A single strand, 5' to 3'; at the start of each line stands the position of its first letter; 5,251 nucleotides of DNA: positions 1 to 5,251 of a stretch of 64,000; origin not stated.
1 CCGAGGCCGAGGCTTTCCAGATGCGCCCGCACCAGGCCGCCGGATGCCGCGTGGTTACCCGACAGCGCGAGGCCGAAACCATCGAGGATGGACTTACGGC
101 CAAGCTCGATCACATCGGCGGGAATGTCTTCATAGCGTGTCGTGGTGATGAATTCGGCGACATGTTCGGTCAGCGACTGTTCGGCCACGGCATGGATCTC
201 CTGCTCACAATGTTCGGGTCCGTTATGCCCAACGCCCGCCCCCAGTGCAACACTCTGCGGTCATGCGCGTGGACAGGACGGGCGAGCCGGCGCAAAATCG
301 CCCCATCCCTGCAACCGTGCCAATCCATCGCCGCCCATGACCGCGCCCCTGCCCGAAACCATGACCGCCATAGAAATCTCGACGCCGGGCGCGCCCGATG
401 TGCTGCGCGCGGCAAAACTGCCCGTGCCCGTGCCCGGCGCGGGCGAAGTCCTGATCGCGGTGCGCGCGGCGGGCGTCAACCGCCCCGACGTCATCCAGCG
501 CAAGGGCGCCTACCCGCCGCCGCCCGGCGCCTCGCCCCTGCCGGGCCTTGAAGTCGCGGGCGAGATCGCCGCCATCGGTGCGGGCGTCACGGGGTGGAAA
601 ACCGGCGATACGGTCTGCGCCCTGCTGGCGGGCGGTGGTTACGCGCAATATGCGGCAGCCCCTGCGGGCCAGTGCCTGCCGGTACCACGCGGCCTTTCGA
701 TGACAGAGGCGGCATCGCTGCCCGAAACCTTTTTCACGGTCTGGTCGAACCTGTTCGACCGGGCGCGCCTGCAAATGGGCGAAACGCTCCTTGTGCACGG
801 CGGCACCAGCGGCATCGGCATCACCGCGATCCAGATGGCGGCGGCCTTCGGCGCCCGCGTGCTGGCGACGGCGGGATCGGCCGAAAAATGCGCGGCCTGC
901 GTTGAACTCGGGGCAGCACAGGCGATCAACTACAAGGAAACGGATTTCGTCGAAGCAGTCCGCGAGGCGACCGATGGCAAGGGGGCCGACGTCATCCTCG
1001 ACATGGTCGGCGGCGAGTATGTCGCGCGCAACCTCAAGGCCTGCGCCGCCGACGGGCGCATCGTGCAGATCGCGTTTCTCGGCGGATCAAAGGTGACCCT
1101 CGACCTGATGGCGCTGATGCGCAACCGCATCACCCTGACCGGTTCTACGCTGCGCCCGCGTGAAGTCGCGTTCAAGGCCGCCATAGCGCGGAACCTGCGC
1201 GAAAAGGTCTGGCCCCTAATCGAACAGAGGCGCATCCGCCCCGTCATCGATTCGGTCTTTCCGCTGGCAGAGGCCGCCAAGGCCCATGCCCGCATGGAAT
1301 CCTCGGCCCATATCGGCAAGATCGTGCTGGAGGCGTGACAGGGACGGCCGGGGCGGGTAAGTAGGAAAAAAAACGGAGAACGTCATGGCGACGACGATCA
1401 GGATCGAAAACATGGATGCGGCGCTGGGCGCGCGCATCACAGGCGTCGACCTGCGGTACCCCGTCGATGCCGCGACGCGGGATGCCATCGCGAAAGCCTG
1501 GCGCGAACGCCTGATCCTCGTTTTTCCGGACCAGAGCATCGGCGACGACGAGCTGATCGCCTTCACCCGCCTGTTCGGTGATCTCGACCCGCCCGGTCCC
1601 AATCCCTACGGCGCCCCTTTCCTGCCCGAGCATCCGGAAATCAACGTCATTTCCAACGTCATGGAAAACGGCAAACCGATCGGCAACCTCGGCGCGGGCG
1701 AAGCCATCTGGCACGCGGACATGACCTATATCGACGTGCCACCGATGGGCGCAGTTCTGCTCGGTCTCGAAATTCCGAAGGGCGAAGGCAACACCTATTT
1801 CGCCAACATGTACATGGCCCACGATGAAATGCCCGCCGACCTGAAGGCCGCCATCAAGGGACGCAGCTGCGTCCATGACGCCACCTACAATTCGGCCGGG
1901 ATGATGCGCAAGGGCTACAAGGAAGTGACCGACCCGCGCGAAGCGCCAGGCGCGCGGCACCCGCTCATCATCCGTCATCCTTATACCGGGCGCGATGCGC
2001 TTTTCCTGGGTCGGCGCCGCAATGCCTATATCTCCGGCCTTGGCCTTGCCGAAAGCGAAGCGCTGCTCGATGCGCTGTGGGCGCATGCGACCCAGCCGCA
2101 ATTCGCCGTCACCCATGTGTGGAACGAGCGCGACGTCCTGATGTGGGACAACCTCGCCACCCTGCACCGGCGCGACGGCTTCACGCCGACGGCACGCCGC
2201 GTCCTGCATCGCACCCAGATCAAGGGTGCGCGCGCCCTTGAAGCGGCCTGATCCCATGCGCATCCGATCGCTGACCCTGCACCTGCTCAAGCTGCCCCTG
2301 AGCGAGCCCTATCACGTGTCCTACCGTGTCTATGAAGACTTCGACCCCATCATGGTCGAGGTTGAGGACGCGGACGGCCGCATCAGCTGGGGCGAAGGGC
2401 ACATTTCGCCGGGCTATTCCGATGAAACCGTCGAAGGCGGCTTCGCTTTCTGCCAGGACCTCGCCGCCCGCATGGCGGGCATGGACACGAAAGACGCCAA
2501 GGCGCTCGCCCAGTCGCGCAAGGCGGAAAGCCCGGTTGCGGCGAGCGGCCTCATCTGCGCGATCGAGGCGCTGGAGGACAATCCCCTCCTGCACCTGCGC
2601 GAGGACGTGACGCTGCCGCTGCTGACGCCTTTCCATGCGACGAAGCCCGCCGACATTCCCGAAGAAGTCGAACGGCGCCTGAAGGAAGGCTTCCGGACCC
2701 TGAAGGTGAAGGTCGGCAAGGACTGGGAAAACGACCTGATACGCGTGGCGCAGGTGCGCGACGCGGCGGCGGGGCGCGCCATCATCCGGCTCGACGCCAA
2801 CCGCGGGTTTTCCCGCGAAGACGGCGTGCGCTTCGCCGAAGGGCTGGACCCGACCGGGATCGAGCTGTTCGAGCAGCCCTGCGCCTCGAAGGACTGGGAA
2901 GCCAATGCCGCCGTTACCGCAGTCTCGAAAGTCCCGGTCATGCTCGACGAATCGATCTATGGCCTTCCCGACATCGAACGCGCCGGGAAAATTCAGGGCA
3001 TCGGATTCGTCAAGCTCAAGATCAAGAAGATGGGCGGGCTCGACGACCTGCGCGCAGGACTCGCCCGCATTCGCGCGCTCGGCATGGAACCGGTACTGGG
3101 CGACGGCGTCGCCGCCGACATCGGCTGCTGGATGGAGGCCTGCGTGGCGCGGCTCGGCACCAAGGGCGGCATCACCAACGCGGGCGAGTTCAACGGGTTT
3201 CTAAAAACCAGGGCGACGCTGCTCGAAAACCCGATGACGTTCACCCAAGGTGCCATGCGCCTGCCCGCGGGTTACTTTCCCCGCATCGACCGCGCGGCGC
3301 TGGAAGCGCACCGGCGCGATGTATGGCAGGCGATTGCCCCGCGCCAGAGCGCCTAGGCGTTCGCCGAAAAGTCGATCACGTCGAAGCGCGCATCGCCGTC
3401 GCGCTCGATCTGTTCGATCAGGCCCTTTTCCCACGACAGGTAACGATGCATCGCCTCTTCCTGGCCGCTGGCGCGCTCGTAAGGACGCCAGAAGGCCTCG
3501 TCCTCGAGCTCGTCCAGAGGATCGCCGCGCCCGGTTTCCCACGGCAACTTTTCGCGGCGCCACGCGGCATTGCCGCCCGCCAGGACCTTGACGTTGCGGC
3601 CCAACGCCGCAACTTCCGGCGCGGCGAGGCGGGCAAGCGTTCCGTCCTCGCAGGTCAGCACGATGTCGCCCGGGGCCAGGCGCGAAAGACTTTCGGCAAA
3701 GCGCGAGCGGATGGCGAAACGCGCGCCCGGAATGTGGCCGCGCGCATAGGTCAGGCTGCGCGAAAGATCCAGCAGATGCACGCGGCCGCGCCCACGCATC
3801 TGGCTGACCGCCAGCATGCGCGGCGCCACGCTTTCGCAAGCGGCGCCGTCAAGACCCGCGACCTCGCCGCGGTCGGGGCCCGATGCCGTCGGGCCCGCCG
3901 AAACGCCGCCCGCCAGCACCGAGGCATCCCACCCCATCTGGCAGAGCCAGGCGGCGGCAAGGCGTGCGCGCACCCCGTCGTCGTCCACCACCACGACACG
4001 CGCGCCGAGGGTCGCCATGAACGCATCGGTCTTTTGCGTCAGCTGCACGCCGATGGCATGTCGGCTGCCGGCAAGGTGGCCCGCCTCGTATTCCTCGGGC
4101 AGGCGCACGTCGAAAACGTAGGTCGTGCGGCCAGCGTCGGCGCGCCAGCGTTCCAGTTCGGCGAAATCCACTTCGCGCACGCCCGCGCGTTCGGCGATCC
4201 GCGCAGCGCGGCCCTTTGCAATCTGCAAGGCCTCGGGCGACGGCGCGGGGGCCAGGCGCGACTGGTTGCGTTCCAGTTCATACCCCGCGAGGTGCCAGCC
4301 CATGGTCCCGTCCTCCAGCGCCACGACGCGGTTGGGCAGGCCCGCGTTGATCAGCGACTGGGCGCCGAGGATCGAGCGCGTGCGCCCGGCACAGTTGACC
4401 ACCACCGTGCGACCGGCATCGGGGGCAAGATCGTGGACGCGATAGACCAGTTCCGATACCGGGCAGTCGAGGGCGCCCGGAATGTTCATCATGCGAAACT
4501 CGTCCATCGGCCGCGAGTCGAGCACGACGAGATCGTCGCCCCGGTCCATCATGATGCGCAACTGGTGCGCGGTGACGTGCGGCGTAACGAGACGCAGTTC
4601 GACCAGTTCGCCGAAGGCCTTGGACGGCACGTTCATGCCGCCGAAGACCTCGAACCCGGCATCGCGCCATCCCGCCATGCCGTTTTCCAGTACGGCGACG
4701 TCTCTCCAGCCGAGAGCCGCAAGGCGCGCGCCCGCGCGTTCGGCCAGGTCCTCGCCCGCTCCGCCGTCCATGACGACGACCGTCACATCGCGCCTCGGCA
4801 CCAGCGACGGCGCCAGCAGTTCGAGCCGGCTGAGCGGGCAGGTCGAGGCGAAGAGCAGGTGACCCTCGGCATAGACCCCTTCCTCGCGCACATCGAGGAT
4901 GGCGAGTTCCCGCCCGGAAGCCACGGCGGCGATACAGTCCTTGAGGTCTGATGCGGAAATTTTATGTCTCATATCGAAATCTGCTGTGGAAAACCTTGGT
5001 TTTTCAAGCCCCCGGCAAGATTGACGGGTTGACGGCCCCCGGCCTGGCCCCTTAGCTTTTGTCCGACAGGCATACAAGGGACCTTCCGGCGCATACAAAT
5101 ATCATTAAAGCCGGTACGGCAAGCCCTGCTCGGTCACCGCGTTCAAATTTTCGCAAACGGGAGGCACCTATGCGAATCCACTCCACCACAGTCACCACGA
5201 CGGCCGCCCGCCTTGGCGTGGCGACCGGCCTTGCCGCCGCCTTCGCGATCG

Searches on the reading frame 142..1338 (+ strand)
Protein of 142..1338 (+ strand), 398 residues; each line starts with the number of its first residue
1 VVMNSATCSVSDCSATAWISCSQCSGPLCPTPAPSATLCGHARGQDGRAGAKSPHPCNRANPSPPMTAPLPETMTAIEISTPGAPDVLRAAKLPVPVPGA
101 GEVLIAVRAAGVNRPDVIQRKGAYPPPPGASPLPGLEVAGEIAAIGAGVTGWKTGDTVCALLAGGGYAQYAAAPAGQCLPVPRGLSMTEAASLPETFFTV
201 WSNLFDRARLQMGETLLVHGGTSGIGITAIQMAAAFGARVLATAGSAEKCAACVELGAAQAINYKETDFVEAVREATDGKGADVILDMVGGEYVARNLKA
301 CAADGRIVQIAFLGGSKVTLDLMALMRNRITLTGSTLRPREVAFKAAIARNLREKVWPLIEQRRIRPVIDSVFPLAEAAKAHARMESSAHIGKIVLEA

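Call 67: search_protein_families(library=pfam, proteins=[window:142-1338:+], max_evalue=0.00001)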
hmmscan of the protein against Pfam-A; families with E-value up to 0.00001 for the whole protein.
window:142-1338:+ (398 aa): 3 families
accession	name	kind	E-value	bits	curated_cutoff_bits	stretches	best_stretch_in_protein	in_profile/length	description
PF00107.32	ADH_zinc_N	-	1.6e-30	106.2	31.8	1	224-339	1-116/129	Zinc-binding dehydrogenase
PF13602.12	ADH_zinc_N_2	-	1.3e-29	104.3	27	1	256-396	1-134/134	Zinc-binding dehydrogenase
PF08240.17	ADH_N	-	6.5e-18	65.3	23.5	1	99-182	1-103/104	Alcohol dehydrogenase GroES-like domain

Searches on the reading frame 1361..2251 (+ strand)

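Call 23: search_protein_families(library=pfam, proteins=[window:1361-2251:+])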
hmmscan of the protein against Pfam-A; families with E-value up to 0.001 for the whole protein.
window:1361-2251:+ (296 aa): 1 family
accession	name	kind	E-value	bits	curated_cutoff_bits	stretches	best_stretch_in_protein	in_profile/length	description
PF02668.22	TauD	-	4.7e-56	191.1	27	1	17-285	4-266/267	Taurine catabolism dioxygenase TauD, TfdA family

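Call 44: search_protein_families(library=ncbifam, proteins=[window:1361-2251:+], max_evalue=1e-10)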
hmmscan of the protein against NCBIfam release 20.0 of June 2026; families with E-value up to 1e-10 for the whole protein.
window:1361-2251:+ (296 aa): 3 families
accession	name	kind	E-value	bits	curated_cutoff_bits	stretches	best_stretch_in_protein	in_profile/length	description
NF007104.0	PRK09553.1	equivalog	5.3e-45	153.8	313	1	10-291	2-277/282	taurine dioxygenase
NF045815.1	Neo-PentlctneFsynPtlD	equivalog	7e-42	143.7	550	1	19-284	8-283/301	neopentalenolactone/pentalenolactone F synthase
NF049937.1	CMthFAOxDecarbScoE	equivalog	1.9e-27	96.2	400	1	17-287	6-283/295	(3R)-3-[(carboxymethyl)amino]fatty acid oxygenase/decarboxylase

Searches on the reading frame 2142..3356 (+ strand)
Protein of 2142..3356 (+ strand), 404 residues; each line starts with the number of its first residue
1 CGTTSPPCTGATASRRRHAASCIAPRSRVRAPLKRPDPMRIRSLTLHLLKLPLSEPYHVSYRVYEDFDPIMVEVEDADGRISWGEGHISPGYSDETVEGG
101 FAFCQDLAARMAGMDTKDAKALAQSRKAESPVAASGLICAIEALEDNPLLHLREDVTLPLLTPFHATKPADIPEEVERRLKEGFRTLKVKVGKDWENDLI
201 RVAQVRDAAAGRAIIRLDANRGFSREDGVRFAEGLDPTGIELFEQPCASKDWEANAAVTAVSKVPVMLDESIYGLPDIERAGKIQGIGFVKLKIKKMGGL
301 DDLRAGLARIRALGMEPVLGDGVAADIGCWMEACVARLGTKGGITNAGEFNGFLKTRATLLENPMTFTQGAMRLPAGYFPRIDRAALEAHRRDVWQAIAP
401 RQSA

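Call 23: search_protein_families(library=pfam, proteins=[window:2142-3356:+])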
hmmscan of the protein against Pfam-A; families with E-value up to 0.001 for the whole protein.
window:2142-3356:+ (404 aa): 1 family
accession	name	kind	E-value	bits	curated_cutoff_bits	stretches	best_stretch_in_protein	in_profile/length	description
PF13378.12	MR_MLE_C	-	2.1e-31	109.8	29.4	1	173-377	3-208/219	Enolase C-terminal domain-like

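Call 44: search_protein_families(library=ncbifam, proteins=[window:2142-3356:+], max_evalue=1e-10)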
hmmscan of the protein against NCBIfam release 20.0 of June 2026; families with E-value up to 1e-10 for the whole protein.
window:2142-3356:+ (404 aa): 10 families
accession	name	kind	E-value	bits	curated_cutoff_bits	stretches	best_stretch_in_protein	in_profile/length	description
TIGR02534.1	mucon_cyclo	subfamily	1.1e-26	93.8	334.95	1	173-378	146-351/368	muconate/chloromuconate family cycloisomerase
TIGR01927.1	menC_gam_Gplu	equivalog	9.4e-24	84.2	130.55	1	50-328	4-271/307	o-succinylbenzoate synthase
NF041118.1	A_G_epim_Thtga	equivalog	1.3e-23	83.7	500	1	174-301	144-272/341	L-Ala-D/L-Glu epimerase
NF002782.0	PRK02901.1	equivalog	7.1e-20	71.2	288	1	134-337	57-260/328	o-succinylbenzoate synthase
NF003473.0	PRK05105.1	equivalog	3.2e-19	69.1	236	1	39-329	1-280/331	o-succinylbenzoate synthase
NF002739.0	PRK02714.1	equivalog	6.8e-19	68.5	259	1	49-304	10-258/320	o-succinylbenzoate synthase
NF043002.1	HProlDhtase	equivalog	8.6e-19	67.6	500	1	39-353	1-325/366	cis-3-hydroxy-L-proline dehydratase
TIGR01928.1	menC_lowGC_arch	equivalog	1.7e-18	66.8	200.65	1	49-346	3-310/325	o-succinylbenzoate synthase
NF042940.1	racemase_DgcA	equivalog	8.9e-18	64.6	400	1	49-324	6-273/323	N-acetyl-D-Glu racemase DgcA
NF047820.1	TalGalacDh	equivalog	1.8e-14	53.5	500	1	166-302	149-286/371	L-talarate/galactarate dehydratase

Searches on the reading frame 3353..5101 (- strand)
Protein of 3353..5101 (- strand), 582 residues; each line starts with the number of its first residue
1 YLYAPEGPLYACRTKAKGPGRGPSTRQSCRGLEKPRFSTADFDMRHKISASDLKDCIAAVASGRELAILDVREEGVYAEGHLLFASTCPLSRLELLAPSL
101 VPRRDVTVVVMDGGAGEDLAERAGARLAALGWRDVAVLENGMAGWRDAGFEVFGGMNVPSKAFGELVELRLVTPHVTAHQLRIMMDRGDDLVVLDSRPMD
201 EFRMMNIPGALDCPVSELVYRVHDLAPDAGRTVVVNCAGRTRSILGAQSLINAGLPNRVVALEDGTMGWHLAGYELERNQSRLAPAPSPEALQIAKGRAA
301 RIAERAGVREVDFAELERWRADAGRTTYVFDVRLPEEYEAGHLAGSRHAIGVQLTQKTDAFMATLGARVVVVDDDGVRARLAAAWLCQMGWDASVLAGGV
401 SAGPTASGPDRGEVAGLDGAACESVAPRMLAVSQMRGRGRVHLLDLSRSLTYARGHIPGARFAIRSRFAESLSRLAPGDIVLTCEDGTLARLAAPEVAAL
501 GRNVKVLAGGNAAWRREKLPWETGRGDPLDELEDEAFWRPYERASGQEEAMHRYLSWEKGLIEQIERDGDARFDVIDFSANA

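Call 23: search_protein_families(library=pfam, proteins=[window:3353-5101:-])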
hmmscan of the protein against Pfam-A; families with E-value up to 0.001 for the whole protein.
window:3353-5101:- (582 aa): 1 family
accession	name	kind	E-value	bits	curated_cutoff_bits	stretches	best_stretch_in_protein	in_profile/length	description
PF00581.25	Rhodanese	-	1.7e-45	154.1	22.2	4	315-402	4-98/102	Rhodanese-like domain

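Call 44: search_protein_families(library=ncbifam, proteins=[window:3353-5101:-], max_evalue=1e-10)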
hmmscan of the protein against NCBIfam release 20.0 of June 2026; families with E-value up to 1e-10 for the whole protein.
window:3353-5101:- (582 aa): 4 families
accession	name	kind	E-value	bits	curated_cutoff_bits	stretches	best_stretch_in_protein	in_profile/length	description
NF006444.0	PRK08762.1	equivalog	7.3e-35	120.3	449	0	167-280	8-118/387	molybdopterin-synthase adenylyltransferase MoeB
NF005902.0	PRK07878.1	equivalog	5.8e-16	58.4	647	0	175-270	288-382/392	adenylyltransferase/sulfurtransferase MoeZ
NF041203.1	rhodanese_LYCAU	equivalog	8e-11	41.7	115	0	173-277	20-124/126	rhodanese-related (seleno)protein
NF045521.1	rhoda_near_glyco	subfamily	9.7e-11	41.7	145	0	175-278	19-117/144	rhodanese homology domain-containing protein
